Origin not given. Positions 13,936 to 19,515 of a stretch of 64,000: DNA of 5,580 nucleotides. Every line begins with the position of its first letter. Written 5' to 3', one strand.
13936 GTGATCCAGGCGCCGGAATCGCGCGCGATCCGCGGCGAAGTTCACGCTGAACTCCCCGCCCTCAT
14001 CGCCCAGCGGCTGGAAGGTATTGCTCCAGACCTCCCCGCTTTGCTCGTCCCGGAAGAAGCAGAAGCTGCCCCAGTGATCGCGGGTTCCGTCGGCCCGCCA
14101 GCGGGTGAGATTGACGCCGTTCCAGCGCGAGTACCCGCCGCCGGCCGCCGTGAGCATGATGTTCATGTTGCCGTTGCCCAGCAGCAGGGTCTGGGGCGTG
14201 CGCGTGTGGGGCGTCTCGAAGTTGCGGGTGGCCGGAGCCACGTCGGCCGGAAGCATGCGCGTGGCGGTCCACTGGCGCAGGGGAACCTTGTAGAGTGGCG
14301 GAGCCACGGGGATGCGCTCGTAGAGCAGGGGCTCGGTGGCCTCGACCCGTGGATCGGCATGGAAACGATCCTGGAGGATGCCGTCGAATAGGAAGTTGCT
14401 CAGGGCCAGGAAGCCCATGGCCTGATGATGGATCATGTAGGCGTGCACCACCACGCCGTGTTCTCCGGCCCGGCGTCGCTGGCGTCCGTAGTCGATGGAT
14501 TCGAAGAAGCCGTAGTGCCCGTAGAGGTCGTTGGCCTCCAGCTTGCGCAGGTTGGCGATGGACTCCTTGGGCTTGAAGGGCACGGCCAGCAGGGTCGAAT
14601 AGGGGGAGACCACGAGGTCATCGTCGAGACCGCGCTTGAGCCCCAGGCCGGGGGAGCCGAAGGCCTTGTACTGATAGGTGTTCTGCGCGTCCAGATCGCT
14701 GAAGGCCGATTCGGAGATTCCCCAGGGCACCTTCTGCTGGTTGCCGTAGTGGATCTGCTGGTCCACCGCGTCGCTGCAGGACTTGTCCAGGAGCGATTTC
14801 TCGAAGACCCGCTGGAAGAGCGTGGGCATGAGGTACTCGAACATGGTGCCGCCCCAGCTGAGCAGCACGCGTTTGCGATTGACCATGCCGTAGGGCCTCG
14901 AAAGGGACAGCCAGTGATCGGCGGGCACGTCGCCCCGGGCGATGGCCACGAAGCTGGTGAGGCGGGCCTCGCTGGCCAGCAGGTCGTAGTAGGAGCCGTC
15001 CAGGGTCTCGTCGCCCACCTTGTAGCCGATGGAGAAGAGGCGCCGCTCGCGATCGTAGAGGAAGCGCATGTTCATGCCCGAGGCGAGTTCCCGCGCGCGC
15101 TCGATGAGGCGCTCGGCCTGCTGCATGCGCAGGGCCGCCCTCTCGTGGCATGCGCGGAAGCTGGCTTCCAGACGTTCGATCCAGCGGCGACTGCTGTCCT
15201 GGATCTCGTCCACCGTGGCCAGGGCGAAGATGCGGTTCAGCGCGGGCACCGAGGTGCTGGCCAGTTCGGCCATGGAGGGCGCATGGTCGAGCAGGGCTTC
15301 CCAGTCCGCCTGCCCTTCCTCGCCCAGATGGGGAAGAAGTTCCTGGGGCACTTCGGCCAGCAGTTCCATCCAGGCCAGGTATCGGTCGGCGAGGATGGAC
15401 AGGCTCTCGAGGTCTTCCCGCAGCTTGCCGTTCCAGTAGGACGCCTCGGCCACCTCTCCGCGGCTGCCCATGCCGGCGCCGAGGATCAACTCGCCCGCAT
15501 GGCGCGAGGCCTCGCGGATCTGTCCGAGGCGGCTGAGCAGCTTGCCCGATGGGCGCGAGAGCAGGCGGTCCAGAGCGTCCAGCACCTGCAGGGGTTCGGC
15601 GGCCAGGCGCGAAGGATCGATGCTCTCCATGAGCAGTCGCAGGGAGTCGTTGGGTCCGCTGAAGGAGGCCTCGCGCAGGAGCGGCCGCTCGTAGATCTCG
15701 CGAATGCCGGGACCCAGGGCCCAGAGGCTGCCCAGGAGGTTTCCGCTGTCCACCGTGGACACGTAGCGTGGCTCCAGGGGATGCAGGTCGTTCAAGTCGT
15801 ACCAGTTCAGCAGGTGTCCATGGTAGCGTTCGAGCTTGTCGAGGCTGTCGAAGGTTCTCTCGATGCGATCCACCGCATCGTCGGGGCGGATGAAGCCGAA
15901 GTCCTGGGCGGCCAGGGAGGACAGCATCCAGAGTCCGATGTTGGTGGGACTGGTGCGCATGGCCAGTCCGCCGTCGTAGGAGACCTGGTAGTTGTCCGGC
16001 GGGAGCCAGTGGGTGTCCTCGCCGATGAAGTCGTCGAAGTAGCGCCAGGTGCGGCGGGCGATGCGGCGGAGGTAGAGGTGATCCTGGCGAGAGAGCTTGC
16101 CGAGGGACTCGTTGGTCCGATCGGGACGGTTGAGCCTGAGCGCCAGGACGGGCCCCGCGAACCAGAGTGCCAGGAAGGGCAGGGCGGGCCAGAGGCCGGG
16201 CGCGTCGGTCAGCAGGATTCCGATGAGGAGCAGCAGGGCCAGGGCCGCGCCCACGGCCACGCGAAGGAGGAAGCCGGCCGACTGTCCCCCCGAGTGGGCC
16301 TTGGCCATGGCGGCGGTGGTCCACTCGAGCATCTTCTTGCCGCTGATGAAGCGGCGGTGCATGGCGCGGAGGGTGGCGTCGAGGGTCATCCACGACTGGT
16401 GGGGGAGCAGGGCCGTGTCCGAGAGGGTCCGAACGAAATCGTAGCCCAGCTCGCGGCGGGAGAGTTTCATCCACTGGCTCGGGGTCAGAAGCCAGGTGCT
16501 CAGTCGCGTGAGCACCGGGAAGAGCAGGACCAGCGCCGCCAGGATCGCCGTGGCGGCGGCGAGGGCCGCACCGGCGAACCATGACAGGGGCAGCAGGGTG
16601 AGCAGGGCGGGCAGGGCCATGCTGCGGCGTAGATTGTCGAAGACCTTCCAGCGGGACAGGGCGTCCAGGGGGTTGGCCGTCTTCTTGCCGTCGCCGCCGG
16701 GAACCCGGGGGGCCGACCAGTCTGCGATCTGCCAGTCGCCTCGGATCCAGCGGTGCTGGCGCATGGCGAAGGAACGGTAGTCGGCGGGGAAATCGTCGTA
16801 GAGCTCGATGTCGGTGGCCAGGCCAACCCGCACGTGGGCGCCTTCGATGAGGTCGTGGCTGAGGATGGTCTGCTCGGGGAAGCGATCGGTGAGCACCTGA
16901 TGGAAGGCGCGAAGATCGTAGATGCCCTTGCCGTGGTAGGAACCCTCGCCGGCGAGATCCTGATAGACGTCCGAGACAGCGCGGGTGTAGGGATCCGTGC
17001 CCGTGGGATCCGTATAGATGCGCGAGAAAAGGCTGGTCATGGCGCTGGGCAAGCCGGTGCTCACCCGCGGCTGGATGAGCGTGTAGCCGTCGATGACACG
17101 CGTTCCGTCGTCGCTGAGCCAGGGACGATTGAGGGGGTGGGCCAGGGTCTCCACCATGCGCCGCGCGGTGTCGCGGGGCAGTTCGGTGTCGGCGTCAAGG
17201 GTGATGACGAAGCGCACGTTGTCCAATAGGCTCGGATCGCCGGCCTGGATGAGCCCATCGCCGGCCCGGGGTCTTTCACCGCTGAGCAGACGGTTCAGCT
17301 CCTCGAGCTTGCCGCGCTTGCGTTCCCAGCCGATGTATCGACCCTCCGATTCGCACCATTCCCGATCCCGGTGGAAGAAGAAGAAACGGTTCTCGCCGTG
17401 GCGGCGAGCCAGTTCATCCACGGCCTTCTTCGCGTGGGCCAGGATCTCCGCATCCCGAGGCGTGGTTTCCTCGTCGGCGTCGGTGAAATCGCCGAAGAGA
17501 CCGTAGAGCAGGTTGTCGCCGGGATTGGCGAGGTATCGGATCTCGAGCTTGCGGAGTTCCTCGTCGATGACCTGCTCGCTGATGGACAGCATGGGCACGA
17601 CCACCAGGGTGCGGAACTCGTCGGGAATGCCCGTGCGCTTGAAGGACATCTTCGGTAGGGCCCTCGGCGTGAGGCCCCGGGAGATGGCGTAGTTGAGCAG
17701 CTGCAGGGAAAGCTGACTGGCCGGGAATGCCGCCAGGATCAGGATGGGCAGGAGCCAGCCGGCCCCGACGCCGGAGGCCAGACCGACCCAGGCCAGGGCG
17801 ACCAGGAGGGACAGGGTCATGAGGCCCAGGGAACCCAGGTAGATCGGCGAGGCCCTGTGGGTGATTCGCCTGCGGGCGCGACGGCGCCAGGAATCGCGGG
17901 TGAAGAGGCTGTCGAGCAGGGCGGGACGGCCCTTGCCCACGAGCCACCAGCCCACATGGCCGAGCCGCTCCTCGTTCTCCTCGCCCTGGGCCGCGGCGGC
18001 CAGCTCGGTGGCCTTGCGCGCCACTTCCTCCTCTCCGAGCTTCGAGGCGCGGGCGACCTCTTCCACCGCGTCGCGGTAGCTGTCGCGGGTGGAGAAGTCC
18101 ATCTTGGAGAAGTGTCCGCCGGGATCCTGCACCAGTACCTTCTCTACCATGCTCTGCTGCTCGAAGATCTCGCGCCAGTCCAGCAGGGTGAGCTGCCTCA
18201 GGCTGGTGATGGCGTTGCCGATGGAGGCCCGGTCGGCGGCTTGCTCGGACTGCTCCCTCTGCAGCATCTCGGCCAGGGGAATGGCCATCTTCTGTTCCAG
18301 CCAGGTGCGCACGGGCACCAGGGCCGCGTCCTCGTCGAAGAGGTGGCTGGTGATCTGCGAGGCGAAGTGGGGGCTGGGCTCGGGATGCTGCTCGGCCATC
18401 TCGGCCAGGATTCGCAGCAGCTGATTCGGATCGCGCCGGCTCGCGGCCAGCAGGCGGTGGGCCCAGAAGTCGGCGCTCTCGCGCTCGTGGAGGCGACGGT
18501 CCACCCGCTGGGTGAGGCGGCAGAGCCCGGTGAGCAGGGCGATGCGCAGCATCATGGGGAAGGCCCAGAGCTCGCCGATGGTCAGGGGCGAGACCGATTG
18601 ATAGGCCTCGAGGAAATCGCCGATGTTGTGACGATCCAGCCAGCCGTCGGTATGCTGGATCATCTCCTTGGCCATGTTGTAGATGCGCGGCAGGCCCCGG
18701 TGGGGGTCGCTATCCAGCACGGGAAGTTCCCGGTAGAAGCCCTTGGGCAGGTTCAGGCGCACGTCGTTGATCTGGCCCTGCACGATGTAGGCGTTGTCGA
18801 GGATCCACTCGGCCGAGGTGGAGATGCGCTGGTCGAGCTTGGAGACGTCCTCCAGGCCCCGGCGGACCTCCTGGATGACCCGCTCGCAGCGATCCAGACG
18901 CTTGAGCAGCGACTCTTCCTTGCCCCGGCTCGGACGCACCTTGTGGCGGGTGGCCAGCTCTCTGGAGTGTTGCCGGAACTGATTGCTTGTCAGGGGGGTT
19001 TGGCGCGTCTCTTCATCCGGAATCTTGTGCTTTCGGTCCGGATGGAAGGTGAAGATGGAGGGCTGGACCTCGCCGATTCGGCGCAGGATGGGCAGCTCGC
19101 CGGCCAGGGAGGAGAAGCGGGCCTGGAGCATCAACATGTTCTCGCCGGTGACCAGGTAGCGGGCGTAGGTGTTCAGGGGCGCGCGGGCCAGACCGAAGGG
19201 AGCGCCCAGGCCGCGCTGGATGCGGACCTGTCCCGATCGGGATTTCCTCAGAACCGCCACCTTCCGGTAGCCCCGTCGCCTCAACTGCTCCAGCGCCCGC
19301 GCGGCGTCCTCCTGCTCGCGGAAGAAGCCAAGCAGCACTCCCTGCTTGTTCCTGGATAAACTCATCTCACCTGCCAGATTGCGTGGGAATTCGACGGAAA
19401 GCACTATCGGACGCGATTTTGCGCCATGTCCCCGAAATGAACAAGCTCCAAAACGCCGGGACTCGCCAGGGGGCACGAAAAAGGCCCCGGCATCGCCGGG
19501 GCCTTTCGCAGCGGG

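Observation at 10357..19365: Full-length cyclic beta-1,2-glucan synthase (about 3003 aa) outside its usual alphaproteobacterial context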

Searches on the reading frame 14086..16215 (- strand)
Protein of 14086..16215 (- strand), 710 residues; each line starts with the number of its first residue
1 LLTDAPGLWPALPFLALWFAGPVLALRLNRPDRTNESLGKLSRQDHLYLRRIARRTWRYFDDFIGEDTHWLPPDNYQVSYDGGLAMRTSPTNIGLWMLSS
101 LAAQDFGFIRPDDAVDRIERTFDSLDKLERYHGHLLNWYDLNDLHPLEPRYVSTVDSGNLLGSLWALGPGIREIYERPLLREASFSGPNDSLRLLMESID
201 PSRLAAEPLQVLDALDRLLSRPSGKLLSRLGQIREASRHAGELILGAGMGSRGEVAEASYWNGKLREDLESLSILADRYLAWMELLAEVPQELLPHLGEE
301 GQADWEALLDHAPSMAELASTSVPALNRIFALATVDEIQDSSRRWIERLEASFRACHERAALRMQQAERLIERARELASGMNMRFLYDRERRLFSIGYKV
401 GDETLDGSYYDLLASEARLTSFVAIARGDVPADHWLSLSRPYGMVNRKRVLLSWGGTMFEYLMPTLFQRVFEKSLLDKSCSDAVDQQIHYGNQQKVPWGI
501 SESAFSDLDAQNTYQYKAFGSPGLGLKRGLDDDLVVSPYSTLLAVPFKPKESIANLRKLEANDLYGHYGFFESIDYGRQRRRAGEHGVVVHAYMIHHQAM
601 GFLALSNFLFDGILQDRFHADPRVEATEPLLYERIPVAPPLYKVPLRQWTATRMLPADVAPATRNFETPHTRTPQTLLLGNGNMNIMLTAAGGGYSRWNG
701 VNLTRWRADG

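Call 20: search_solved_structures(query=window:14086-16215:-, max_evalue=0.00001, show_alignments=3)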
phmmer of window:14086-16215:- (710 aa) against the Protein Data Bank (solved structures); distinct sequences matched with E-value up to 0.00001: 5.
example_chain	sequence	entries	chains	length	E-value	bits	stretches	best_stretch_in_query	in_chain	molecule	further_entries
8rf9_A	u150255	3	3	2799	2.4e-126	426.1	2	363-709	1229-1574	Cyclic beta 1-2 glucan synthetase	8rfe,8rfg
8rf0_A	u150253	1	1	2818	2.5e-126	426.1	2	363-709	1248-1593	Cyclic beta-(1,2)-glucan synthase NdvB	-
8wy1_A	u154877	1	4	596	3.7e-123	415.6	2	367-637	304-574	Glycosyltransferase 36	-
4qt9_A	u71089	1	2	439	7e-07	31.2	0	42-147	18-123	putative glucoamylase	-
3eu8_A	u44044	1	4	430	5.1e-06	28.4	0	42-145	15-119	putative glucoamylase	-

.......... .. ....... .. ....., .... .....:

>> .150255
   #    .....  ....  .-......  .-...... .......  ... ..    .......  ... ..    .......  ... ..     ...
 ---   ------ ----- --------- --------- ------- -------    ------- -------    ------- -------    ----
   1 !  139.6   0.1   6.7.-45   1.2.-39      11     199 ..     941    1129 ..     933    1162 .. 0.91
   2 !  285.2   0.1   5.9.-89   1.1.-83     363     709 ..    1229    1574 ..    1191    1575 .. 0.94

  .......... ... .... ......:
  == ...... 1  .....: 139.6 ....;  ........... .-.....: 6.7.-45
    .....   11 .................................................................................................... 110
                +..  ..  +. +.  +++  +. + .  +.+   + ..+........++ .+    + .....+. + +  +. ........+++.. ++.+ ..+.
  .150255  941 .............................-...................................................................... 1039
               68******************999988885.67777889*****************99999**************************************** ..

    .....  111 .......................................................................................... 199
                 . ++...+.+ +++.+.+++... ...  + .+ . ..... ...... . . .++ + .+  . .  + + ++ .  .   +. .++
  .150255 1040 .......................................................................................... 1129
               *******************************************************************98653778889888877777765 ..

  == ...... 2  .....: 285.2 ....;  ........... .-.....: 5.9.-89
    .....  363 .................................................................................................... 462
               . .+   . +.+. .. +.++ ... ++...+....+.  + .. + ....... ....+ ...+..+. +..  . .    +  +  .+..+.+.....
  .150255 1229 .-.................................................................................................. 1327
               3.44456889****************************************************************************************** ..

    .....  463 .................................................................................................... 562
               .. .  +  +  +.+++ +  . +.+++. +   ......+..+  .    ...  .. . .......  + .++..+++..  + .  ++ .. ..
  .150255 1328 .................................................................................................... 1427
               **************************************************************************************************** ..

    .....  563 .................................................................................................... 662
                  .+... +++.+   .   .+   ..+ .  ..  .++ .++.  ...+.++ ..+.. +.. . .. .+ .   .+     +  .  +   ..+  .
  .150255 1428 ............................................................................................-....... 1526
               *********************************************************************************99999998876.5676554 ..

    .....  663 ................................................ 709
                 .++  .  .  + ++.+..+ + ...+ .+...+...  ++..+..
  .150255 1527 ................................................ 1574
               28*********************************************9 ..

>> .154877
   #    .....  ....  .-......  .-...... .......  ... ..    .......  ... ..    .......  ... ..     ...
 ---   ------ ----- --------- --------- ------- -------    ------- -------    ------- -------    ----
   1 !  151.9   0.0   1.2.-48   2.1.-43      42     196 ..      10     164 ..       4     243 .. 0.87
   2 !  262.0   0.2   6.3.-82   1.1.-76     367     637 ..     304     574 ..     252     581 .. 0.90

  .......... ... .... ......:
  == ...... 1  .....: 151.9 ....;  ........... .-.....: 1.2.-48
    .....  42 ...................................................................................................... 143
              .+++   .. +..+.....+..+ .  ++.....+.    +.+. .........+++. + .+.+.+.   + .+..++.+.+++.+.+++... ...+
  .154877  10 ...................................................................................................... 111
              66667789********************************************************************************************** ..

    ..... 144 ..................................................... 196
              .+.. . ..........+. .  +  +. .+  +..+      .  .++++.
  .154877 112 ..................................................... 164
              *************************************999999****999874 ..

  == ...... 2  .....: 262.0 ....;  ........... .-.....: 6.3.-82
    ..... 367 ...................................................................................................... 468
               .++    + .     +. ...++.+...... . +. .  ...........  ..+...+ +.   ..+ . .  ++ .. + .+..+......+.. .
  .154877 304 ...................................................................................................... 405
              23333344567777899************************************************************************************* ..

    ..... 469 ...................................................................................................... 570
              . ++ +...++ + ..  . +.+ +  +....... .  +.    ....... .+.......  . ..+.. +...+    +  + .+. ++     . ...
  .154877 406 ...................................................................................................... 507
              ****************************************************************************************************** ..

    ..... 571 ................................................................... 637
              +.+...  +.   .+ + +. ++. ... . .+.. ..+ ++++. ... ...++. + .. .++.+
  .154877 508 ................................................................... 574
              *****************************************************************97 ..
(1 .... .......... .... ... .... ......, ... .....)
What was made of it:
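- Closest known: Agrobacterium tumefaciens Cgs/ChvB. Different: The stretch between the two aligned cyclase blocks is about 64 residues longer (call 20).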

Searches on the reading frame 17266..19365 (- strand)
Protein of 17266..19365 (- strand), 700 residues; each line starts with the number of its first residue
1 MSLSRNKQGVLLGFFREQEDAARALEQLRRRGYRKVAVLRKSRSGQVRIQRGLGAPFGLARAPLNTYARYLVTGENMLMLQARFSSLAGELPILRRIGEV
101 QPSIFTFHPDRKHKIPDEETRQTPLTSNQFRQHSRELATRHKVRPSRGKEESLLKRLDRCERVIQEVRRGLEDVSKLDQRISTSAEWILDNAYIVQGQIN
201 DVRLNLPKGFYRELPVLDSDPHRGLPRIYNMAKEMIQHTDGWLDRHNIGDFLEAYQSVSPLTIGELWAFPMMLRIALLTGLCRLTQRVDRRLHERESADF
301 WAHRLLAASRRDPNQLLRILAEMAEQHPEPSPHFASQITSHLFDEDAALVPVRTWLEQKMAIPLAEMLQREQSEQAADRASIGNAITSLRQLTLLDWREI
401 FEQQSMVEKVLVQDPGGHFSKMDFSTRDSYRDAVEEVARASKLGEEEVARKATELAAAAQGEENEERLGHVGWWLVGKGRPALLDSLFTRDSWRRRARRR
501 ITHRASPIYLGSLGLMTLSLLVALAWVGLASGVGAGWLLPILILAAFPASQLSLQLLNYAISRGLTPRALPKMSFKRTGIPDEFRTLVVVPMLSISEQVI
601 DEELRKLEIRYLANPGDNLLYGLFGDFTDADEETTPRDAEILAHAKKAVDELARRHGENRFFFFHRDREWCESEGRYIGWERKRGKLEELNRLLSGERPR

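Call 71: search_dna_similar(query=window:17266-19365:-, collection=plasmids, mode=protein, max_rows=25, rows=spread)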
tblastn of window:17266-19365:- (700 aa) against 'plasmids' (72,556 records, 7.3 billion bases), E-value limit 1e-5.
Records with a match: 130; places in all: 132; records where one place covers at least 80% of the query: 53.
Best place of each record, by identity: <60% 130.
By first word of the organism name: Pantoea 18; Paracoccus 17; Klebsiella 12; Escherichia 9; Burkholderia 7; Sinorhizobium 7; Enterobacter 6; Ketogulonicigenium 5; Rhizobium 5; Bradyrhizobium 3; and 33 more.
By predicted mobility (MOB-suite, as given by PLSDB): non-mobilizable 78; conjugative 40; mobilizable 12.
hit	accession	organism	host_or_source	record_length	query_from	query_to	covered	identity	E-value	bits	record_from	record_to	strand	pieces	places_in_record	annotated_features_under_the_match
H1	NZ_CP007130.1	Gemmatirosa kalamazoonensis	-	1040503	40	699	94%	35.4%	6e-91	318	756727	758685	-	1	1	record has no annotation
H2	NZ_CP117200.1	Pantoea sp. SS70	Solanum tuberosum L.,cell culture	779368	118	697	83%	35.8%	2e-83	296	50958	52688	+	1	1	glucoamylase family protein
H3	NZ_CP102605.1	Pantoea sp. SOD02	cell culture,urban freshwater stream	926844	115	697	83%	34.9%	9e-82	291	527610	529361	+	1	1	glucoamylase family protein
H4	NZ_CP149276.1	Salmonella enterica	Homo sapiens,single cell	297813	117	694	83%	34.5%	3e-81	290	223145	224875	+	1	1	glucoamylase family protein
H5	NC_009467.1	Acidiphilium cryptum JF-5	-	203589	121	696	82%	34.3%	1e-84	299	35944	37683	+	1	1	glucoamylase family protein | hypothetical protein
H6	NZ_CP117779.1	Burkholderia sp. FERM BP-3421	soil sample,soil sample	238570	132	696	81%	34.9%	1e-74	270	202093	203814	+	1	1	glucoamylase family protein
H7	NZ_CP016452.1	Sinorhizobium sp. RAC02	Microbial isolate,Algal phycosphere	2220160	90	696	77%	36.3%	1e-53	285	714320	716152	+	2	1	none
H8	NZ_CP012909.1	Ketogulonicigenium vulgare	cell culture,Tianjin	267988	118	696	83%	33.4%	1e-74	270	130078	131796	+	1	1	glucoamylase family protein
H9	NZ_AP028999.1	Paraburkholderia sp. 22B1P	-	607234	125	696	82%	33.7%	6e-76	274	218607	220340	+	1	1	glucoamylase family protein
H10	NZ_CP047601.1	Escherichia coli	Homo sapiens,feces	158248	105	694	75%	36.5%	3e-56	319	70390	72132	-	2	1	glucoamylase family protein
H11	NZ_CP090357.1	Pantoea ananatis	mixed culture,plant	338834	105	694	74%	36.7%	6e-57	318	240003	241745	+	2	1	glycoside hydrolase family 94 protein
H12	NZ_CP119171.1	Enterobacter mori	Paris polyphylla,cell culture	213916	125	694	72%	37.9%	2e-57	324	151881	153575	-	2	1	glycoside hydrolase family 94 protein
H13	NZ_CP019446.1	Kosakonia cowanii JCM 10956 = DSM 18146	-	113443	117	694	73%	37.2%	1e-54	312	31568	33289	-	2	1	glucoamylase family protein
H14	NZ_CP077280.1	Klebsiella quasipneumoniae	-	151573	125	694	72%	37.7%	6e-58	323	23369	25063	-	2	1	glucoamylase family protein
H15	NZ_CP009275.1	Klebsiella variicola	sugarcane root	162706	125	694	72%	37.7%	1e-57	322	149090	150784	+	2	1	glucoamylase family protein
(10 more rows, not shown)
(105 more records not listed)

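Call 72: get_annotated_region(hit=H1, flank=600)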
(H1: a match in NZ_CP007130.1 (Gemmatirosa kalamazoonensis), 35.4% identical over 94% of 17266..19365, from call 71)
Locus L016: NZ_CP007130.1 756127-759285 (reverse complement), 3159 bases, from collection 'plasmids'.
description: Gemmatirosa kalamazoonensis strain KBS708 plasmid 2, complete sequence
organism: Gemmatirosa kalamazoonensis (NCBI taxid 861299)
taxonomy: Bacteria; Gemmatimonadota; Gemmatimonadia; Gemmatimonadales; Gemmatimonadaceae; Gemmatirosa; Gemmatirosa kalamazoonensis
host: -; source: -; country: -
typing (MOB-suite, as given by PLSDB): non-mobilizable
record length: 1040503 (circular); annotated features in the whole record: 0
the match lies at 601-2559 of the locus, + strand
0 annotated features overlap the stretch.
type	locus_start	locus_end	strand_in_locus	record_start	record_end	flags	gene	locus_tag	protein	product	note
